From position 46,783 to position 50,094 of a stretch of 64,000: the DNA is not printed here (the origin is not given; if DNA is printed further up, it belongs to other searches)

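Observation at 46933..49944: PilB/GspE-type motor ATPase encoded as a covalent tandem of two complete ATPase modules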

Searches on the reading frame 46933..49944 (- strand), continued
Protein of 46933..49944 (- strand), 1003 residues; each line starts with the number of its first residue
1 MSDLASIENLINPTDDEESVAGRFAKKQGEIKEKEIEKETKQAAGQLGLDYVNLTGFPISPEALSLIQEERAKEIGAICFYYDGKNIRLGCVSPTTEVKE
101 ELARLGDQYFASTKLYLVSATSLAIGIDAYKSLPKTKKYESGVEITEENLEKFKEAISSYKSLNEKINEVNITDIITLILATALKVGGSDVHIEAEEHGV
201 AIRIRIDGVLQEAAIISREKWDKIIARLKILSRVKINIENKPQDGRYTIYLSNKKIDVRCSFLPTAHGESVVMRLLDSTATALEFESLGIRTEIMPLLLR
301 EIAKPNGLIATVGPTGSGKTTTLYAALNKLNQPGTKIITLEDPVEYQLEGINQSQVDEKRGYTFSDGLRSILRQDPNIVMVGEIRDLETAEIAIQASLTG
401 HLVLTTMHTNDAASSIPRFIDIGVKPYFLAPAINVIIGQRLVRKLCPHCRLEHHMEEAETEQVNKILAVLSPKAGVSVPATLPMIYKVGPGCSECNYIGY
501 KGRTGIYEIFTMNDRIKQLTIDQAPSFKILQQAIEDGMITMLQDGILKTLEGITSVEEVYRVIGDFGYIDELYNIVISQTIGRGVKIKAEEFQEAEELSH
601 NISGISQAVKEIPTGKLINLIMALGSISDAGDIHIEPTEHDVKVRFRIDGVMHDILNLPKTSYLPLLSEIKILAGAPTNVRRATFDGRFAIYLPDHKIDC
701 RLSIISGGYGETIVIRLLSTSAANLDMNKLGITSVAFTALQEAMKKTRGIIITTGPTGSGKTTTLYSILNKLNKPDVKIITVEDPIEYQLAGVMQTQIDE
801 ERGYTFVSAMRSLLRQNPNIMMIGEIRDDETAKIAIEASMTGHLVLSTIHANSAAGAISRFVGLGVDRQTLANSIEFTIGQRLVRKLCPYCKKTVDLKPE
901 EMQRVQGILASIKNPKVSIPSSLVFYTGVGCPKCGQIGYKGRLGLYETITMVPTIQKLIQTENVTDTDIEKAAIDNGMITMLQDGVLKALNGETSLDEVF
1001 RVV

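Call 61: find_encoding_contigs(protein=P0306, flank=10000, max_places=2)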
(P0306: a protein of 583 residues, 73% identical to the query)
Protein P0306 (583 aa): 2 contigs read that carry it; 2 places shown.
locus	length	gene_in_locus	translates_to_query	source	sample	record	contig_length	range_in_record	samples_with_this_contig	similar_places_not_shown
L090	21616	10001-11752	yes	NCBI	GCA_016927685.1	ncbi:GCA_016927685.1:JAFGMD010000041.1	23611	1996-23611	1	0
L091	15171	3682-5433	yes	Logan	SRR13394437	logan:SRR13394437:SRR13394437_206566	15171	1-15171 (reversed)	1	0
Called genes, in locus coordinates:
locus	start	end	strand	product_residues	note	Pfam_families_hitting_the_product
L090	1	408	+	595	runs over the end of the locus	PF17297:PEPCK_N, PF00821:PEPCK_GTP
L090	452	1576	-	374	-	PF00586:AIRS, PF02769:AIRS_C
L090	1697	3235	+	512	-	-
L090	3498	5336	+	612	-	PF13385:Laminin_G_3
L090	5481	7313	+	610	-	PF06480:FtsH_ext (weak), PF00004:AAA, PF07728:AAA_5 (faint), PF17862:AAA_lid_3, PF01434:Peptidase_M41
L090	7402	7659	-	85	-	-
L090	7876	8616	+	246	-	PF01978:TrmB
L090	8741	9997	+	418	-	-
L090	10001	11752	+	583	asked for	PF05157:MshEN (weak), PF00437:T2SSE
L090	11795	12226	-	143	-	PF02367:TsaE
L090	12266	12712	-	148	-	PF13366:PDDEXK_3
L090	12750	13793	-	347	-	PF00814:TsaD, PF22521:HypF_C_2 (faint)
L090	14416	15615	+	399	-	-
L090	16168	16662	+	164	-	-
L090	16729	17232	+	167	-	-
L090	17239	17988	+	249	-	-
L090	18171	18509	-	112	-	-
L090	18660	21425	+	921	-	PF02739:5_3_exonuc_N, PF01367:5_3_exonuc, PF01612:DNA_pol_A_exo1, PF22619:DNA_polI_exo1 (weak), PF00476:DNA_pol_A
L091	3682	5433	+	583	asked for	PF05157:MshEN (weak), PF00437:T2SSE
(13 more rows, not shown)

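Call 62: find_encoding_contigs(protein=P0313, flank=10000, max_places=1)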
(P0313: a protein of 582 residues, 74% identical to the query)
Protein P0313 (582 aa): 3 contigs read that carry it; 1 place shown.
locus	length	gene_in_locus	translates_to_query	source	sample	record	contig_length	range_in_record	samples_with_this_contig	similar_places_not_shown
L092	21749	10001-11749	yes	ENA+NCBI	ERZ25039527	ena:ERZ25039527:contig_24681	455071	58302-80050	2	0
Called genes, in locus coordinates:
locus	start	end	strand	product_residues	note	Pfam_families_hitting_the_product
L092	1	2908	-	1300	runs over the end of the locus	PF18076:FGAR-AT_N, PF18072:FGAR-AT_linker, PF02769:AIRS_C, PF22689:FGAR-AT_PurM_N-like, PF02769:AIRS_C, PF13507:GATase_5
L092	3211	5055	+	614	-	PF13385:Laminin_G_3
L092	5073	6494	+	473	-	-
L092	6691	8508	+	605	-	PF06480:FtsH_ext (weak), PF00004:AAA, PF07728:AAA_5 (weak), PF17862:AAA_lid_3, PF01434:Peptidase_M41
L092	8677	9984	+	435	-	-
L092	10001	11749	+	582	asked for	PF05157:MshEN (faint), PF00437:T2SSE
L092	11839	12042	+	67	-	-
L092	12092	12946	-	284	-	-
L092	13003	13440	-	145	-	PF02367:TsaE, PF13401:AAA_22 (weak)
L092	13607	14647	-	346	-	PF00814:TsaD, PF22521:HypF_C_2 (weak)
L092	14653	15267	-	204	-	PF01797:Y1_Tnp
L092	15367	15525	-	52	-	-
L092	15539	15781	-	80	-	-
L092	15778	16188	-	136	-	-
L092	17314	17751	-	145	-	PF00293:NUDIX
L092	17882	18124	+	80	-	-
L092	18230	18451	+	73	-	-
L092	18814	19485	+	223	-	PF00293:NUDIX, PF19368:WHD_AraR, PF21906:WHD_NrtR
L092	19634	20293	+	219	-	PF04973:NMN_transporter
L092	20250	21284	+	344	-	PF01467:CTP_transf_like (faint), PF13521:AAA_28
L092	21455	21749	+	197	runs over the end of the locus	-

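Call 63: fold_search(model_id=the predicted structure, library=pdb)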
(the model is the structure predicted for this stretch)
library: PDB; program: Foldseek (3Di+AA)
matches with E <= 10: 1728; with E <= 0.001: 173
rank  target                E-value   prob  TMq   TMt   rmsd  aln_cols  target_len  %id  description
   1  5tsh_E                1.3e-39  1.00  0.35  0.85   3.9       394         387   43  PilB from Geobacter metallireducens bound to AMP-PNP (released 2017-05-17)
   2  5zfr_B                2.2e-39  1.00  0.34  0.83   4.0       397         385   41  Crystal structure of PilB, an extension ATPase motor of Type IV pilus, from Geobacter sulfurreducens (released 2018-09-19)
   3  5zfr_C                2.5e-39  1.00  0.32  0.76   5.3       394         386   42  Crystal structure of PilB, an extension ATPase motor of Type IV pilus, from Geobacter sulfurreducens (released 2018-09-19)
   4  4pht_A                7.0e-39  1.00  0.25  0.55  21.6       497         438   36  ATPase GspE in complex with the cytoplasmic domain of GspL from the Vibrio vulnificus type II Secretion system (released 2014-11-26)
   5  4pht_C                7.8e-39  1.00  0.25  0.55  21.2       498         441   36  ATPase GspE in complex with the cytoplasmic domain of GspL from the Vibrio vulnificus type II Secretion system (released 2014-11-26)
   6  4pht_B                7.8e-39  1.00  0.25  0.55  21.4       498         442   36  ATPase GspE in complex with the cytoplasmic domain of GspL from the Vibrio vulnificus type II Secretion system (released 2014-11-26)
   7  5tsh_C                1.0e-38  1.00  0.35  0.88   3.4       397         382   40  PilB from Geobacter metallireducens bound to AMP-PNP (released 2017-05-17)
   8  5zfr_A                1.3e-38  1.00  0.35  0.89   2.8       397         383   42  Crystal structure of PilB, an extension ATPase motor of Type IV pilus, from Geobacter sulfurreducens (released 2018-09-19)
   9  5oiu_B                1.8e-38  1.00  0.36  0.89   2.9       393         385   38  Crystal structure of PilF type IV pilus assembly ATPase from Thermus thermophilus (released 2018-08-08)
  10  5tsh_D                2.2e-38  1.00  0.32  0.76   5.5       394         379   43  PilB from Geobacter metallireducens bound to AMP-PNP (released 2017-05-17)
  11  5it5_A                3.0e-38  1.00  0.35  0.88   3.4       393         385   38  Thermus thermophilus PilB core ATPase region (released 2016-10-19)
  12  5tsg_B                3.9e-38  1.00  0.35  0.88   3.5       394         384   43  PilB from Geobacter metallireducens bound to ADP (released 2017-05-17)
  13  5tsh_F                5.4e-38  1.00  0.34  0.86   3.9       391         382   43  PilB from Geobacter metallireducens bound to AMP-PNP (released 2017-05-17)
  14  5tsh_B                1.1e-37  1.00  0.31  0.75   5.6       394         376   42  PilB from Geobacter metallireducens bound to AMP-PNP (released 2017-05-17)
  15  5tsg_D                1.1e-37  1.00  0.32  0.76   5.3       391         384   43  PilB from Geobacter metallireducens bound to ADP (released 2017-05-17)
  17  5oiu_C                2.1e-37  1.00  0.33  0.77   4.9       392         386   38  Crystal structure of PilF type IV pilus assembly ATPase from Thermus thermophilus (released 2018-08-08)
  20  5tsh_A                3.7e-37  1.00  0.35  0.88   3.4       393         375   42  PilB from Geobacter metallireducens bound to AMP-PNP (released 2017-05-17)
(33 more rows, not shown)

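Call 66: search_protein_families(library=pfam, proteins=[L002:9017-9997:+, L090:8741-9997:+, L092:8677-9984:+, L007:8823-9974:+, L008:7942-9099:+], max_evalue=5)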
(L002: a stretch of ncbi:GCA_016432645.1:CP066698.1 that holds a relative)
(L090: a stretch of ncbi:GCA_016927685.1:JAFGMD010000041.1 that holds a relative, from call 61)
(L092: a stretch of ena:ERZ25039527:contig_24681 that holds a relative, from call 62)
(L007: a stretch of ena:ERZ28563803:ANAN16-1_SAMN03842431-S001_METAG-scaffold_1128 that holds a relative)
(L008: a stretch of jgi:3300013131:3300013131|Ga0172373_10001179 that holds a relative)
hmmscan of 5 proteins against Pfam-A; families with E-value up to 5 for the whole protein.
L002:9017-9997:+ (326 aa): 0 families

L090:8741-9997:+ (418 aa): 3 families
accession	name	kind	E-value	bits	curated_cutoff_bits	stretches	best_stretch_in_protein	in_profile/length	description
PF24400.1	DUF7544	-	0.0062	16.2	27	1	85-312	65-297/302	Family of unknown function (DUF7544)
PF14551.11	MCM_N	-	0.01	16.7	24.9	1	333-393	31-89/95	MCM N-terminal domain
PF20279.3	CTD12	-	0.31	12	25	1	322-409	46-129/144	C-terminal domain 12 of the ABC-three component (ABC-3C) systems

L092:8677-9984:+ (435 aa): 1 family
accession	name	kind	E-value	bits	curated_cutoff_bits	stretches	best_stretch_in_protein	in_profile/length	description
PF24400.1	DUF7544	-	0.77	9.4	27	1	121-314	100-299/302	Family of unknown function (DUF7544)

L007:8823-9974:+ (383 aa): 1 family
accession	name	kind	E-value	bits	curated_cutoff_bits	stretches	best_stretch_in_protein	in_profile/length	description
PF01368.27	DHH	-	3.2e-07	31.1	28.1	1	17-219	1-125/125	DHH family, N-terminal domain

L008:7942-9099:+ (385 aa): 0 families

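Call 71: search_protein_families(library=ncbifam, proteins=[P0137], max_evalue=1e-30)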
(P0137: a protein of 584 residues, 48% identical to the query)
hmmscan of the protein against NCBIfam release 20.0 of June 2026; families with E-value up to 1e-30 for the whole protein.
P0137 (584 aa): 6 families
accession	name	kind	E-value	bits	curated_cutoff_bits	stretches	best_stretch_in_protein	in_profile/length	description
TIGR02533.1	type_II_gspE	equivalog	4.1e-140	467.7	630.25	1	82-582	3-485/486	type II secretion system ATPase GspE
TIGR02538.1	type_IV_pilB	equivalog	1.4e-139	466.3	675.65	1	20-583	14-562/564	type IV-A pilus assembly ATPase PilB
NF053534.1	T4PilAsmATPsTfpB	equivalog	4.5e-114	381.9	850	1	39-583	55-582/584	type IV pilus assembly ATPase TfpB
NF007755.0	PRK10436.1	equivalog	5.6e-110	368.2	617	1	159-583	67-459/465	type II secretion system protein GspE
NF041000.1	ATPase_ComGA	equivalog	3.1e-72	242.8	300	1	198-463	3-266/267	competence type IV pilus ATPase ComGA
TIGR01420.1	pilT_fam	subfamily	4.7e-53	180.6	319.1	1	198-489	5-292/343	PilT/PilU family type 4a pilus ATPase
